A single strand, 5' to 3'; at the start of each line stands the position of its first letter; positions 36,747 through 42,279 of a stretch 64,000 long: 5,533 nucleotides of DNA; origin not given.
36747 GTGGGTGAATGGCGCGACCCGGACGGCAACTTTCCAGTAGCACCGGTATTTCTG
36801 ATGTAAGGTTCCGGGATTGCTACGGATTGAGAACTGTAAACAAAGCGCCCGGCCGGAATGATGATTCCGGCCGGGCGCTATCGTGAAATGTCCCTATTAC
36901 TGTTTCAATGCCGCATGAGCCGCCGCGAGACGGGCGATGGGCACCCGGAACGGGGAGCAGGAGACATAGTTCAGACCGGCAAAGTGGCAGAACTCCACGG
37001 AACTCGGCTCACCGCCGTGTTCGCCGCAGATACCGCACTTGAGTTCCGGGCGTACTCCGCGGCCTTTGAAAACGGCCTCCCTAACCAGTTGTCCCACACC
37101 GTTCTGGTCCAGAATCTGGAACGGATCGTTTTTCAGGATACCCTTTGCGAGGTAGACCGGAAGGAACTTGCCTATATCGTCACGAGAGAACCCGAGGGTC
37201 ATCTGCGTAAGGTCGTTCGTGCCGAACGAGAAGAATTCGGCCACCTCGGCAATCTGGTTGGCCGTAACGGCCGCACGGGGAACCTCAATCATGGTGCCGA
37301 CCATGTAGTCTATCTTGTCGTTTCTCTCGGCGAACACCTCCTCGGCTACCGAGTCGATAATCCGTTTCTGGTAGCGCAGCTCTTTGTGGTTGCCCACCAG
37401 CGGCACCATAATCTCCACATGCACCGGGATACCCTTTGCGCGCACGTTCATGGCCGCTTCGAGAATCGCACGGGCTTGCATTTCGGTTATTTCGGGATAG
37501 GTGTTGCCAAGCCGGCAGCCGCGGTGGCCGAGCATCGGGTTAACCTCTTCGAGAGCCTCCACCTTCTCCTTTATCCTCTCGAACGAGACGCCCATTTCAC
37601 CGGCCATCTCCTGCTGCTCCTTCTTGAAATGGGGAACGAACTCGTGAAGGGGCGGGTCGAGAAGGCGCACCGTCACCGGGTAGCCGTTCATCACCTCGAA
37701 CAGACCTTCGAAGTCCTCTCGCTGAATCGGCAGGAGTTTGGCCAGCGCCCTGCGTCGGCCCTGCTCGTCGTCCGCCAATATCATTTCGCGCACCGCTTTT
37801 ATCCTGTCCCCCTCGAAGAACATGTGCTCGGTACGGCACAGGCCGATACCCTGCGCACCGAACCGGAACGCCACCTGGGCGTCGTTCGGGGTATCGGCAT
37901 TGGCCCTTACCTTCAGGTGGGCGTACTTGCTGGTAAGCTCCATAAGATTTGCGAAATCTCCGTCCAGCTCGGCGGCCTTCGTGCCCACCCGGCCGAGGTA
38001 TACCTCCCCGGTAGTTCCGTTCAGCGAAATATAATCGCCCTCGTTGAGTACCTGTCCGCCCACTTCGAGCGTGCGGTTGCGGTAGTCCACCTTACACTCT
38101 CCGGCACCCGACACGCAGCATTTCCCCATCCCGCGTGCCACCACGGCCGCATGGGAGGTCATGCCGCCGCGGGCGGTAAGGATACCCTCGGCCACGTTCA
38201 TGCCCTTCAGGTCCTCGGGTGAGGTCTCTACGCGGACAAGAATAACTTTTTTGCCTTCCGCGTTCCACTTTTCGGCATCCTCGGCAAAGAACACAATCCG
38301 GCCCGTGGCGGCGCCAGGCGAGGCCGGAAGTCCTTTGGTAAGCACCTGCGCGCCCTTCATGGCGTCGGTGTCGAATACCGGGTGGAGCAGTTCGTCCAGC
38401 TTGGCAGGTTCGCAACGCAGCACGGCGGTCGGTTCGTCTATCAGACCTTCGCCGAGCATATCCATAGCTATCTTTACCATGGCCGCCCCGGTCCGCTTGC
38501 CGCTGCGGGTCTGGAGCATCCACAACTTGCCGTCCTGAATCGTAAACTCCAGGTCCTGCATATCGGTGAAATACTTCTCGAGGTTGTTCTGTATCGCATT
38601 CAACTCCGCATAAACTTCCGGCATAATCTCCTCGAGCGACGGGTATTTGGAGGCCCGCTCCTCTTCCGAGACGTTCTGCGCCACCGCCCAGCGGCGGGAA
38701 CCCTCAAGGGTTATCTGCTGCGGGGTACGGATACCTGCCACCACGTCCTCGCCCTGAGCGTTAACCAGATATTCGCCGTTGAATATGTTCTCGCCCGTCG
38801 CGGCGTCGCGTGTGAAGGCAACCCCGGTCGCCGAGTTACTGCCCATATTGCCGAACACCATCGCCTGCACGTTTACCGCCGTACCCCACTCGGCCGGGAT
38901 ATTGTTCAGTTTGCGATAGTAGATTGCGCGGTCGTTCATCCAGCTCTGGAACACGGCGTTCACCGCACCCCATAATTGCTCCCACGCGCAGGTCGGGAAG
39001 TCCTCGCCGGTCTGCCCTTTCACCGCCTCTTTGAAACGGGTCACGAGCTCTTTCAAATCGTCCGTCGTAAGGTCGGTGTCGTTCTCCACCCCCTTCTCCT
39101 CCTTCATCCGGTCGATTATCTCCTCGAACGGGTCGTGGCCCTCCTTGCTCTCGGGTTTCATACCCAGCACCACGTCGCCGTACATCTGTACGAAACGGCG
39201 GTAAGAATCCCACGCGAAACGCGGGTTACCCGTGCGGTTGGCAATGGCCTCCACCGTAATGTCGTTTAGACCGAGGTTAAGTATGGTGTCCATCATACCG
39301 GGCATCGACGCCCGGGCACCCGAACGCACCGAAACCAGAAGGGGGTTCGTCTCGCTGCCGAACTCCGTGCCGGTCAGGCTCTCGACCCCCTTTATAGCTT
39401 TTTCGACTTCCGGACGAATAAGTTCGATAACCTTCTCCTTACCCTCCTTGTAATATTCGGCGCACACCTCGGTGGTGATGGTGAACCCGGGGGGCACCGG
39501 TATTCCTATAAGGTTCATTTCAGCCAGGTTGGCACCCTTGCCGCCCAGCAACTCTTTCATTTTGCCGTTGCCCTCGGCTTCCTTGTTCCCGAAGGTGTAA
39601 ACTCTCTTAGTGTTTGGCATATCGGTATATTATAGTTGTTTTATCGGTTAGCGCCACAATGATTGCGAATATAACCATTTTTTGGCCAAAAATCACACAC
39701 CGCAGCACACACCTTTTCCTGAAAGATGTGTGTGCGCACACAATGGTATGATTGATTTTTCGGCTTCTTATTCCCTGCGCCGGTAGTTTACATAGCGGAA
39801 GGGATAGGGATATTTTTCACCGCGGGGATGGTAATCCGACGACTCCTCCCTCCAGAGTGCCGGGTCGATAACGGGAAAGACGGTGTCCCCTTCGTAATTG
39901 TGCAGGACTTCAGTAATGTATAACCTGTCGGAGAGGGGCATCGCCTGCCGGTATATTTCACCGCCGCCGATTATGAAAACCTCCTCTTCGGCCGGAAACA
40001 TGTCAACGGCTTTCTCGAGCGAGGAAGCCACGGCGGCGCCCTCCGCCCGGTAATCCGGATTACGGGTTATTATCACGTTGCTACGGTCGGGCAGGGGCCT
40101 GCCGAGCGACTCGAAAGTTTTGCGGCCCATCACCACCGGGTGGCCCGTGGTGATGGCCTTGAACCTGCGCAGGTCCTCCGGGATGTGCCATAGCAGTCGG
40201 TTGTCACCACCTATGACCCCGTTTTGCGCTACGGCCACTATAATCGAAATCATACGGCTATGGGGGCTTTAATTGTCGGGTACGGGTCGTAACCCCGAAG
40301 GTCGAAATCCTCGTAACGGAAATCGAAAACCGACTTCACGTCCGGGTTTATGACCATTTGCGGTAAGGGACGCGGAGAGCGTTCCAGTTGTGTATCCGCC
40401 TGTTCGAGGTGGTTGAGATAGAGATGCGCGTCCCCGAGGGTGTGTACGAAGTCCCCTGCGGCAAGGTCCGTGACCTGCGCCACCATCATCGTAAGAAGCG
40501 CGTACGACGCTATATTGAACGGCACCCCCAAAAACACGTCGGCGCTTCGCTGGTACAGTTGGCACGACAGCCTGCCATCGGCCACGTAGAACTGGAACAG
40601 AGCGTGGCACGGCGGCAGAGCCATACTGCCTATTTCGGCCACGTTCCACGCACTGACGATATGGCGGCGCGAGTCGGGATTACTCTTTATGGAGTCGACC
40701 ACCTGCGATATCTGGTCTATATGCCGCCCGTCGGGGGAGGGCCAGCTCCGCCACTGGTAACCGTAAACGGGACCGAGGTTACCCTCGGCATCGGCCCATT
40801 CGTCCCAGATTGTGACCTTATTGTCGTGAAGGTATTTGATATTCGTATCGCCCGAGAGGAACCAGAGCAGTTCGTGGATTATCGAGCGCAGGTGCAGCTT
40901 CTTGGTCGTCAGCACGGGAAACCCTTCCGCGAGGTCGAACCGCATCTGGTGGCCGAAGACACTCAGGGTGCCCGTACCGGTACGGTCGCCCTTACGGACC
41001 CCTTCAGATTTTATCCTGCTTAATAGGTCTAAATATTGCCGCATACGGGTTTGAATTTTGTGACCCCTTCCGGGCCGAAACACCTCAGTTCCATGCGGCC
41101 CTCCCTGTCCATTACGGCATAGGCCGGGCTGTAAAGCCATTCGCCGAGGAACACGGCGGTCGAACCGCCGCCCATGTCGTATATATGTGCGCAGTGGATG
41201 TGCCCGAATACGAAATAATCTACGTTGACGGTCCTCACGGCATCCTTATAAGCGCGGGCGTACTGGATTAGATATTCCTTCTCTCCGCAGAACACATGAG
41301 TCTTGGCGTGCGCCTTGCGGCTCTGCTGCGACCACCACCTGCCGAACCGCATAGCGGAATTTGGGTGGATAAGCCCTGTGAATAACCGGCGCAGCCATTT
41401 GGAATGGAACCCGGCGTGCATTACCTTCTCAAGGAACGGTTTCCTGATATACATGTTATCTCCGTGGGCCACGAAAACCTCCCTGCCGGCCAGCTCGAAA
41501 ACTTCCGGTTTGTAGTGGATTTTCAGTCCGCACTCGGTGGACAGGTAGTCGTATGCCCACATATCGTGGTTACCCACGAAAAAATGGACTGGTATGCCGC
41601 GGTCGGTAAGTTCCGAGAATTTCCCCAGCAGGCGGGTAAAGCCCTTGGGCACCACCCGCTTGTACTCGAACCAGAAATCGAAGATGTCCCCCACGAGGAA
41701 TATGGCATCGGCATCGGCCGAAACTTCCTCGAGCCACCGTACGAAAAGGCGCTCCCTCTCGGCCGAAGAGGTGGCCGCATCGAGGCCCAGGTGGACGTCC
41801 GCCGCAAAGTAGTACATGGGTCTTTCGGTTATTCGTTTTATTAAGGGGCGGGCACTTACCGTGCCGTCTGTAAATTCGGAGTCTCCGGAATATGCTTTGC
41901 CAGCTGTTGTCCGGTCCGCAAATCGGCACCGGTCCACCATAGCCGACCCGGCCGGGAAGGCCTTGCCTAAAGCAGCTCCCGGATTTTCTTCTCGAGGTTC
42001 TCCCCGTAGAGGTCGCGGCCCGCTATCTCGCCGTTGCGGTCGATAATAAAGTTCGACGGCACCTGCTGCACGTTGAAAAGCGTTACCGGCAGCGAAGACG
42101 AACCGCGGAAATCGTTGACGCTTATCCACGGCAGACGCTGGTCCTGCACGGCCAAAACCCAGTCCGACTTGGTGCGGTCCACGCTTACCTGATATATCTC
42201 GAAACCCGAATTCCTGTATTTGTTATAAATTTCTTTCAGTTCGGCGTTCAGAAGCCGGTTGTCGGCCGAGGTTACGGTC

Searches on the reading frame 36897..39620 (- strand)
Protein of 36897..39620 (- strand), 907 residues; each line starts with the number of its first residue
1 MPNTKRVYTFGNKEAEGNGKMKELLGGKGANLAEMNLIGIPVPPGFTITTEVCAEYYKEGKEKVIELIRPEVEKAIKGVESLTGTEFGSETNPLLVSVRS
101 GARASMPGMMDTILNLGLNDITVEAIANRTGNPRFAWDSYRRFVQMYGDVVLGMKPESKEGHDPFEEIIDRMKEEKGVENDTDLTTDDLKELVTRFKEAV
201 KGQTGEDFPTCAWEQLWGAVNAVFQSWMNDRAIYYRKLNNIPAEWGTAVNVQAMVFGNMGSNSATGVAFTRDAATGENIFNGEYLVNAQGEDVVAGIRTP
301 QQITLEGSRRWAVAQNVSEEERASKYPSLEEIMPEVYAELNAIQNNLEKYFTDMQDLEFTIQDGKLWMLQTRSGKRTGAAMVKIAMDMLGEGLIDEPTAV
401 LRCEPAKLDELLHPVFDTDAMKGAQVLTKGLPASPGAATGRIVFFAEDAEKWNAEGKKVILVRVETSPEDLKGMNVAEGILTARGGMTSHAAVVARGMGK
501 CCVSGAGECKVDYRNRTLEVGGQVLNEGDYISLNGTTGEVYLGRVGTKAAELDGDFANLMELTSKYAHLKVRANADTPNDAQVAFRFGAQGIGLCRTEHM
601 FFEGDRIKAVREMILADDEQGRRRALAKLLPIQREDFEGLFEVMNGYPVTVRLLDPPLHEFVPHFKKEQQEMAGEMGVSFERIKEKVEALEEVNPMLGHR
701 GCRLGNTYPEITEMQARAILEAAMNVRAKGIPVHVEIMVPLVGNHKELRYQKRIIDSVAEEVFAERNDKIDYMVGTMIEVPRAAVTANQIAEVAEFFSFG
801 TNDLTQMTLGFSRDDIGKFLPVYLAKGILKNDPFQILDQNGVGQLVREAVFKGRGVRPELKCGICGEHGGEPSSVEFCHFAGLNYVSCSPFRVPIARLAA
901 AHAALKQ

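Call 87: search_protein_families(library=pfam, proteins=[window:36897-39620:-], max_evalue=0.000001)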
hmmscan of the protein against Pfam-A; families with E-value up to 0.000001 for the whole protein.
window:36897-39620:- (907 aa): 3 families
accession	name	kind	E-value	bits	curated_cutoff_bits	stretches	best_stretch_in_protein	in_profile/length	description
PF02896.24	PEP-utilizers_C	-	1e-86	291.2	22.8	1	554-903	5-291/293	PEP-utilising enzyme, PEP-binding domain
PF01326.24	PPDK_N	-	1.9e-71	241.5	27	1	23-390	2-325/328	Pyruvate phosphate dikinase, AMP/ATP-binding domain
PF00391.29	PEP-utilizers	-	5.7e-23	80.7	23.1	1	457-538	3-72/72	PEP-utilising enzyme, mobile domain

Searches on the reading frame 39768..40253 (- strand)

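Call 88: search_protein_families(library=pfam, proteins=[window:39768-40253:-], max_evalue=0.000001)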
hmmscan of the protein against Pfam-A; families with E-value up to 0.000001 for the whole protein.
window:39768-40253:- (161 aa): 1 family
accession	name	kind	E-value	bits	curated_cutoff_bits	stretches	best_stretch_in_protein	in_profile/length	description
PF00186.24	DHFR_1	-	6.7e-63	211.6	25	1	1-159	1-159/159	Dihydrofolate reductase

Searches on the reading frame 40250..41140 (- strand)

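Call 87: search_protein_families(library=pfam, proteins=[window:40250-41140:-], max_evalue=0.000001)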
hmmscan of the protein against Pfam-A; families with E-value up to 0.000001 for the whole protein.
window:40250-41140:- (296 aa): 1 family
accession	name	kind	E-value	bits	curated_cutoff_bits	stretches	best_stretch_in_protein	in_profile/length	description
PF00303.24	Thymidylat_synt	-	1.1e-126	421.9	24.3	1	34-296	1-266/266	Thymidylate synthase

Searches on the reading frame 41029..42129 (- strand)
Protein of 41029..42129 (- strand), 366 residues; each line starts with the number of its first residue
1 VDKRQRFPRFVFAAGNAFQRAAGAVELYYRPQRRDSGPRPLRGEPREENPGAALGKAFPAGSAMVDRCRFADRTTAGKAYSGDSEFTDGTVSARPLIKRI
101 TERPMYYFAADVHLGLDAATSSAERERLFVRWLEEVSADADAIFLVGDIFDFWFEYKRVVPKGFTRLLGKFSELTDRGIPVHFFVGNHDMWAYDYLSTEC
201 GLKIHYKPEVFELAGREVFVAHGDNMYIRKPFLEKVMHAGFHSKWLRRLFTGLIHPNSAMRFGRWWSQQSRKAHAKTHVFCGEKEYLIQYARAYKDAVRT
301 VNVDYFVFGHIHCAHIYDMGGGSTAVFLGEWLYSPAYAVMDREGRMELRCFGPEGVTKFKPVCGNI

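Call 88: search_protein_families(library=pfam, proteins=[window:41029-42129:-], max_evalue=0.000001)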
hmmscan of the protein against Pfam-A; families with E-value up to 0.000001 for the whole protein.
window:41029-42129:- (366 aa): 2 families
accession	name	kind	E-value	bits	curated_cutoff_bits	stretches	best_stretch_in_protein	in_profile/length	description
PF00149.33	Metallophos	-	3.4e-11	44.4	21.5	1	108-313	5-190/191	Calcineurin-like phosphoesterase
PF12850.12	Metallophos_2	-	4.4e-07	30.5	27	0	110-229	7-91/154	Calcineurin-like phosphoesterase superfamily domain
